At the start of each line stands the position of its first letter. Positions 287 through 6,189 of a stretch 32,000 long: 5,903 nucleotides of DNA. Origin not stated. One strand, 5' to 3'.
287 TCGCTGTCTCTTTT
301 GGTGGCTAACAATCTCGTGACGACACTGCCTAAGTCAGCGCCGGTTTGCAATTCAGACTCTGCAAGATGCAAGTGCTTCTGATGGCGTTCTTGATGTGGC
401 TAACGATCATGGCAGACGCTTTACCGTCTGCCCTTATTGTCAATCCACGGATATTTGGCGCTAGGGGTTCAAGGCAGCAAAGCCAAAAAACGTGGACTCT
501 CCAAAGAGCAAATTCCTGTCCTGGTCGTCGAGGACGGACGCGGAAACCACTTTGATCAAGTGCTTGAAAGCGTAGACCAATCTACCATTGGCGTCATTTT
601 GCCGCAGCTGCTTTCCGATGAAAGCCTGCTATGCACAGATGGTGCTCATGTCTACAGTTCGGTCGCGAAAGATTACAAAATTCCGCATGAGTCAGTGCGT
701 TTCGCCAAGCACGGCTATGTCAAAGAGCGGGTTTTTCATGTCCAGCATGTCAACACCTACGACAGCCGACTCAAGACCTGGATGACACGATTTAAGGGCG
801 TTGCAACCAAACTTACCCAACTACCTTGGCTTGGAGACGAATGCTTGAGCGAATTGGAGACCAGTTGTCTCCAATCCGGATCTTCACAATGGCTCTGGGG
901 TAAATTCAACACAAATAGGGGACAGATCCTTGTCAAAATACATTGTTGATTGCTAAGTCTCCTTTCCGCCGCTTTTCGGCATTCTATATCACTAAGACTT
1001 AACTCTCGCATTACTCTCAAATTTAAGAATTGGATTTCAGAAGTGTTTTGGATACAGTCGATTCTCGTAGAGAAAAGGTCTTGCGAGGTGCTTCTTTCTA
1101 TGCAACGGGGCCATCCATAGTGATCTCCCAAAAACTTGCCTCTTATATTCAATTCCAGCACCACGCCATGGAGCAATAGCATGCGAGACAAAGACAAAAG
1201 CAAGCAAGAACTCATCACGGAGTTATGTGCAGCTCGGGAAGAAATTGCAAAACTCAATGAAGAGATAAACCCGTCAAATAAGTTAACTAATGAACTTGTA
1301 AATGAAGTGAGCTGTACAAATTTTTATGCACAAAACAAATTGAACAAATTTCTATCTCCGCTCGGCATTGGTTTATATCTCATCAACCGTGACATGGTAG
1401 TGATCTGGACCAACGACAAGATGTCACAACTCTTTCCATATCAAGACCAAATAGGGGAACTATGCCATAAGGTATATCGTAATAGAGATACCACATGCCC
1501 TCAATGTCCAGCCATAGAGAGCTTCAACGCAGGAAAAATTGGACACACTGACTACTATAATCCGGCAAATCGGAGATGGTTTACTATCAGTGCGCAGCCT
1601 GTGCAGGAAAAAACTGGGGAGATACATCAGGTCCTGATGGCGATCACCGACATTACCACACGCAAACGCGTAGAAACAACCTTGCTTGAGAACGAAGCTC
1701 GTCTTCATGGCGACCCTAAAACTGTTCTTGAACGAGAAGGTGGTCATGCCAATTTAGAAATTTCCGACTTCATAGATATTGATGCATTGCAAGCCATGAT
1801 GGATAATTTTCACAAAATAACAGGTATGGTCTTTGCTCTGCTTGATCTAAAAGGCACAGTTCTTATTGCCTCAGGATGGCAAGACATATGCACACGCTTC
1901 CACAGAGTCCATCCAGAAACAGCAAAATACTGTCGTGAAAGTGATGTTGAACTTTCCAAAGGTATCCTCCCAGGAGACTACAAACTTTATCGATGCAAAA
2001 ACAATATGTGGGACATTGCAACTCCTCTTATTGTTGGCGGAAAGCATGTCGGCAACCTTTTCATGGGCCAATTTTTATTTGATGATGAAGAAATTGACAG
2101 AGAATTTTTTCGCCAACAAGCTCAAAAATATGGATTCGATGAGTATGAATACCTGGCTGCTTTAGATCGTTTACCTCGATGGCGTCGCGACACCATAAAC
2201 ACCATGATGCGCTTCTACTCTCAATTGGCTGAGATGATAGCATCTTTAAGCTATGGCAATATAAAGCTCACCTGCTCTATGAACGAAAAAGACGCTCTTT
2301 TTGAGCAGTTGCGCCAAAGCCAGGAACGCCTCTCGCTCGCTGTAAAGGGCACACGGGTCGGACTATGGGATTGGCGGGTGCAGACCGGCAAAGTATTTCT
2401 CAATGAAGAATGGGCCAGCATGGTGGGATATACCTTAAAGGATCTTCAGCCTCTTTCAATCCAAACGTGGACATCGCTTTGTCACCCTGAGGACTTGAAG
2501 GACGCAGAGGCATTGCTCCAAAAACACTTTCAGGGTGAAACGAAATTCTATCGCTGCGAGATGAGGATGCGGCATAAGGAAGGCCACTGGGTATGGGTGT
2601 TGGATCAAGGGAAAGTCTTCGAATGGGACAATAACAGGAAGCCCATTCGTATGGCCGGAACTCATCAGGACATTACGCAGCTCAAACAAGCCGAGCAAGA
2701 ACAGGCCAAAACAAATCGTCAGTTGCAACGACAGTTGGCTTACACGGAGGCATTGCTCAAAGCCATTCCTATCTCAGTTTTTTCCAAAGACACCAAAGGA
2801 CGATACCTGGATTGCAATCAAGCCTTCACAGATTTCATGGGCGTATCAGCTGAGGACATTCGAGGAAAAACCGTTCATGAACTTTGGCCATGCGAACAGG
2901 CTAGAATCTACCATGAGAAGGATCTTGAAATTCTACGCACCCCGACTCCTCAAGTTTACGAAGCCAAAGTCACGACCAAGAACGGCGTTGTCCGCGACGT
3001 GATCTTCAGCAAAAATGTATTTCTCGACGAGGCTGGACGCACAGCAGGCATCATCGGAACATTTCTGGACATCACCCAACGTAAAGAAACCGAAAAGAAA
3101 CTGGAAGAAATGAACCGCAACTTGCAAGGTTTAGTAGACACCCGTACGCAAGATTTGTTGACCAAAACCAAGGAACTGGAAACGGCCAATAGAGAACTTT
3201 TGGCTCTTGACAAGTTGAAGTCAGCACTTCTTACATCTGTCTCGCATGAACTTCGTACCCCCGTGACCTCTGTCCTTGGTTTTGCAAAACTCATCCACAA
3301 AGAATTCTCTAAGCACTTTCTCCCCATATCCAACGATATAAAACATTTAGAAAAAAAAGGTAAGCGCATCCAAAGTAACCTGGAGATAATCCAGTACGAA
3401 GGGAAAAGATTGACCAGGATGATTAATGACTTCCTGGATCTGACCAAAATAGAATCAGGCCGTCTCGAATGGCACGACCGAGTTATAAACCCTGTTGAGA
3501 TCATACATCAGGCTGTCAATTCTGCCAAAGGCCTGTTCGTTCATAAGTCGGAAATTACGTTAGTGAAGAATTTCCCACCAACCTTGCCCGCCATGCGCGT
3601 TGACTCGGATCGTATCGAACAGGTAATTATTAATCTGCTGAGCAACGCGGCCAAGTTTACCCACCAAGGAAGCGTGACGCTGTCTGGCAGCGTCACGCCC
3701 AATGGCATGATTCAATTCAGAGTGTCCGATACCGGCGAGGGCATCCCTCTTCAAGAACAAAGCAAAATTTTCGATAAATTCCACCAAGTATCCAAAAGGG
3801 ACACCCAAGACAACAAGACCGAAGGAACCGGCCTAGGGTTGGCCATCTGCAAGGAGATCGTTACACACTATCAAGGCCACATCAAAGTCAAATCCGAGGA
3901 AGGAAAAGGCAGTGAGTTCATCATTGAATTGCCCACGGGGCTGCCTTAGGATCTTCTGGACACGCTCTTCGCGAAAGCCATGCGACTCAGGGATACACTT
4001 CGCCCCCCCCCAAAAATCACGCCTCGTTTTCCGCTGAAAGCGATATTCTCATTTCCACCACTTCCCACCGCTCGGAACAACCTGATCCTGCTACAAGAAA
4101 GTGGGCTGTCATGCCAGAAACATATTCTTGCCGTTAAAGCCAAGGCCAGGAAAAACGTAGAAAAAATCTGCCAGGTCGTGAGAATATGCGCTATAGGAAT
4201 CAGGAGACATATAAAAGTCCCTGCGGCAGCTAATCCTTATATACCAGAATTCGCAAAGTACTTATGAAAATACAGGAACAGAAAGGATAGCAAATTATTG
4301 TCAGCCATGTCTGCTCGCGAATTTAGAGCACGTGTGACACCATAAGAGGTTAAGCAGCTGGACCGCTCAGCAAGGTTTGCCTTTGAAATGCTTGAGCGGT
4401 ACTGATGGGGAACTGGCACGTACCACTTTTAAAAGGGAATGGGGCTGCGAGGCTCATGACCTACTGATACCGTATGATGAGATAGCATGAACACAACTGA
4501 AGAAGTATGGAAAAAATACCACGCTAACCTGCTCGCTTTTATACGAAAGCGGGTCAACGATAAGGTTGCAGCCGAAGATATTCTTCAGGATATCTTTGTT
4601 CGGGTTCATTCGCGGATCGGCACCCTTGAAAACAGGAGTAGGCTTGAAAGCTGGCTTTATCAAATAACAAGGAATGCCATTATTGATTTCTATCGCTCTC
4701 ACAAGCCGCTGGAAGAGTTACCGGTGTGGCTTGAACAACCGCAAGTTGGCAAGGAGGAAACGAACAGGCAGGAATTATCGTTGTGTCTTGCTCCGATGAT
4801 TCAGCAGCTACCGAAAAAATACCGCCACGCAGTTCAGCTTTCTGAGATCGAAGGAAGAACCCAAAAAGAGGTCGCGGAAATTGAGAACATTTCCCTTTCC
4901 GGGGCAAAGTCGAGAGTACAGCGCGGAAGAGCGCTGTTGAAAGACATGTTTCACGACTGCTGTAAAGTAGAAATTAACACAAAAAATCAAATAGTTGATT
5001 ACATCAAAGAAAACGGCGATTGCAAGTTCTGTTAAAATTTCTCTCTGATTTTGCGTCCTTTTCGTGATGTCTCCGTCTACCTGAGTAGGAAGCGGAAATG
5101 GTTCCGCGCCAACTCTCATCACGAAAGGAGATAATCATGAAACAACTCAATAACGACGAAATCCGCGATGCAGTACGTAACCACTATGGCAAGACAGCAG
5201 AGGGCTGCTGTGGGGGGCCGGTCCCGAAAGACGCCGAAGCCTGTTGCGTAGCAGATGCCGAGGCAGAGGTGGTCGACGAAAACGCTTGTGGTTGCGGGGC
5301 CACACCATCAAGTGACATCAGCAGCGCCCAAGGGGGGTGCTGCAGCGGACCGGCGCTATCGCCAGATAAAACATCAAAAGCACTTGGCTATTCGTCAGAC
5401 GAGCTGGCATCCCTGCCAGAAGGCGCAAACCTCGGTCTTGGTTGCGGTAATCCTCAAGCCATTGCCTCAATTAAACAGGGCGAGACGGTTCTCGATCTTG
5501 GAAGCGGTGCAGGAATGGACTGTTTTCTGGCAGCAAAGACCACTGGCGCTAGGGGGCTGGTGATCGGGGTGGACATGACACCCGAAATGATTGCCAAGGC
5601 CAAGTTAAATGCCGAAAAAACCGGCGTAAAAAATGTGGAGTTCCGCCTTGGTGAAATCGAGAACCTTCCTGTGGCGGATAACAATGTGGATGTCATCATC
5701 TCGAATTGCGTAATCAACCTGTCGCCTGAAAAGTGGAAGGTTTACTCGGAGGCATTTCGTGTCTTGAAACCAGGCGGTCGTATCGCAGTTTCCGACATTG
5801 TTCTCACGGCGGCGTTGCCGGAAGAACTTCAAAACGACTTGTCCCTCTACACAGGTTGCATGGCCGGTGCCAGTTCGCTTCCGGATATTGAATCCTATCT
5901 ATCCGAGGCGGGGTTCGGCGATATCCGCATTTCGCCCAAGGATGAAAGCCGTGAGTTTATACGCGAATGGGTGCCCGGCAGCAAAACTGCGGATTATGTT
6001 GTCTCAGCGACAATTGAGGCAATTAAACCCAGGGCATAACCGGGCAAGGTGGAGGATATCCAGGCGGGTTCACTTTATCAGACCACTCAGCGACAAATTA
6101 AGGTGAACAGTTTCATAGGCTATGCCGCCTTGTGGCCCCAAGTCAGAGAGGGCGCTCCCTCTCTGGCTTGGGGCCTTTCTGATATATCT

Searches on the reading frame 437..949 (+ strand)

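Call 36: search_protein_families(library=pfam, proteins=[window:437-949:+], max_evalue=0.001)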
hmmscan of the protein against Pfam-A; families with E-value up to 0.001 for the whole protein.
window:437-949:+ (170 aa): 1 family
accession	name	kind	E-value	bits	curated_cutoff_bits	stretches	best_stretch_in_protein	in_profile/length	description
PF12762.13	DDE_Tnp_IS1595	-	7.4e-07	29.7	27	1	16-122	27-136/153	ISXO2-like transposase domain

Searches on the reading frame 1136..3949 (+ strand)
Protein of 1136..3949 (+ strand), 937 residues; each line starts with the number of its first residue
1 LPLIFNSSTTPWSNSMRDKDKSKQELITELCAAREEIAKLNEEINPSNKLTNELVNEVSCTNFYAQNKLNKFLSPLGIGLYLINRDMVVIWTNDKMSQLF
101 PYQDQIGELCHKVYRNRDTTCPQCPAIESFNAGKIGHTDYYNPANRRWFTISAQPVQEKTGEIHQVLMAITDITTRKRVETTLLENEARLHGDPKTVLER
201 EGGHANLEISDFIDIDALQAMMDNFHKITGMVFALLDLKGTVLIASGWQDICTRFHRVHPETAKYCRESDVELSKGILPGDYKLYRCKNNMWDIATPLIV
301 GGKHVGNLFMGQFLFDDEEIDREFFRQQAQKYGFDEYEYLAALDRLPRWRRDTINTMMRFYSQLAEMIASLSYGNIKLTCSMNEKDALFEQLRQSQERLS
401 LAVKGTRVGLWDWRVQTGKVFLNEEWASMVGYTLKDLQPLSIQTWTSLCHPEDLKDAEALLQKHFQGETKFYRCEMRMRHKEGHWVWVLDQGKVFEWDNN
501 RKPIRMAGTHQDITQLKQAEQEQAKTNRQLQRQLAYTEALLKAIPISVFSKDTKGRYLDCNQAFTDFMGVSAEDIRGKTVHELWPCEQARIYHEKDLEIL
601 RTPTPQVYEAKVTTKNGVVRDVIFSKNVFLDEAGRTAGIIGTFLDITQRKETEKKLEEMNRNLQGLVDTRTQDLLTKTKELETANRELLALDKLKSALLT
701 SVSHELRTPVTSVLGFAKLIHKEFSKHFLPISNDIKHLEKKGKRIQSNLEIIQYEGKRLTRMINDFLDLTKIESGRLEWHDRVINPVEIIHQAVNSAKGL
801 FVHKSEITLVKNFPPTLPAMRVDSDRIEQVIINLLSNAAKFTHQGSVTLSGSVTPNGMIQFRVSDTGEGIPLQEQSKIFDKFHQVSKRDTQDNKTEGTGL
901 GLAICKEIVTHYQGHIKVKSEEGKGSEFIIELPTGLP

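Call 36: search_protein_families(library=pfam, proteins=[window:1136-3949:+], max_evalue=0.001)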
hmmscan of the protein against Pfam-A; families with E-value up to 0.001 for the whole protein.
window:1136-3949:+ (937 aa): 10 families
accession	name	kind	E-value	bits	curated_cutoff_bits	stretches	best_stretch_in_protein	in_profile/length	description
PF10114.15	PocR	-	6.6e-55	185.7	23.9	1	211-373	1-162/162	Sensory domain found in PocR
PF02518.31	HATPase_c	-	2.5e-29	102.4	26.4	1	823-934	2-109/111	Histidine kinase-, DNA gyrase B-, and HSP90-like ATPase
PF08447.18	PAS_3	-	4.8e-29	100.9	25.6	1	420-510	2-89/89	PAS fold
PF08448.16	PAS_4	-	6.9e-27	94.3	23.1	2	542-651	2-110/110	PAS fold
PF13426.13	PAS_9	-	1.4e-22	80.3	27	2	547-648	3-103/103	PAS domain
PF00989.32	PAS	-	2.4e-15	57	22.6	1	538-646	4-113/113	PAS fold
PF00512.31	HisKA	-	1.1e-14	54.7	26.9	1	695-775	2-66/66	His Kinase A (phospho-acceptor) domain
PF13188.13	PAS_8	-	2e-08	34.3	21.8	1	538-595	4-58/65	PAS domain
PF13596.12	PAS_10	-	5.4e-07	30.7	22.1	1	69-174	1-106/106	PAS domain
PF14598.12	PAS_11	-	5.6e-05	23.5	25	1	440-511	32-102/109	PAS domain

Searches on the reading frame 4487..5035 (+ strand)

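Call 36: search_protein_families(library=pfam, proteins=[window:4487-5035:+], max_evalue=0.001)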
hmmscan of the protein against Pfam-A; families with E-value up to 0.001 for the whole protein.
window:4487-5035:+ (182 aa): 3 families
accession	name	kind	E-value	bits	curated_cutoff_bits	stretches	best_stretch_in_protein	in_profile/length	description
PF04542.20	Sigma70_r2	-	1.3e-15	57.3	24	1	9-73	3-69/71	Sigma-70 region 2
PF08281.18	Sigma70_r4_2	-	6e-13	48.7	25.7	1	100-151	3-54/54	Sigma-70, region 4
PF04545.22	Sigma70_r4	-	5.7e-06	26.2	24.1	1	105-152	2-49/50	Sigma-70, region 4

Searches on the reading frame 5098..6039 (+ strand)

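Call 36: search_protein_families(library=pfam, proteins=[window:5098-6039:+], max_evalue=0.001)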
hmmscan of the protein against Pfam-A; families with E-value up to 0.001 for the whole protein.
window:5098-6039:+ (313 aa): 15 families
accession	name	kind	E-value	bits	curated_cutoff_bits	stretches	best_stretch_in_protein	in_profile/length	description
PF13847.12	Methyltransf_31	-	1.2e-40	139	27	1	125-260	1-133/145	Methyltransferase domain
PF13649.12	Methyltransf_25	-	8.4e-22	78.1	27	1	131-227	1-97/97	Methyltransferase domain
PF08241.18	Methyltransf_11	-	2.6e-21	76.5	21.2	1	132-230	1-94/95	Methyltransferase domain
PF01209.24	Ubie_methyltran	-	2.4e-17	63.5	20.1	1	122-232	42-152/233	ubiE/COQ5 methyltransferase family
PF08242.18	Methyltransf_12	-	9e-12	46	30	1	132-229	1-98/98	Methyltransferase domain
PF06325.19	PrmA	-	7.9e-10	39.1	22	1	125-235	159-262/296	Ribosomal protein L11 methyltransferase (PrmA)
PF01135.25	PCMT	-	3.7e-09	37.1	20.3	1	125-201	71-147/210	Protein-L-isoaspartate(D-aspartate) O-methyltransferase (PCMT)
PF13489.12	Methyltransf_23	-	4.4e-07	30.2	27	1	124-246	19-131/164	Methyltransferase domain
PF05175.20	MTS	-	6.4e-07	29.6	23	1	127-231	31-138/170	Methyltransferase small domain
PF01170.24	UPF0020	-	1.7e-06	28.3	22.3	1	153-204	77-129/197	RMKL-like, methyltransferase domain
PF02353.26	CMAS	-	1.3e-05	25.1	27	1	124-236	59-169/273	Mycolic acid cyclopropane synthetase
PF01728.25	FtsJ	-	5.1e-05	23.7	24.1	1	125-212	19-107/181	FtsJ-like methyltransferase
PF24675.1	NpmA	-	0.00015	21.6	60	1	128-193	24-92/214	16S rRNA (adenine(1408)-N(1))-methyltransferase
PF05148.21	Methyltransf_8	-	0.00038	20.8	27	1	185-234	111-159/219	Hypothetical methyltransferase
PF13679.12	Methyltransf_32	-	0.00092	19.6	27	0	126-200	24-105/143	Methyltransferase domain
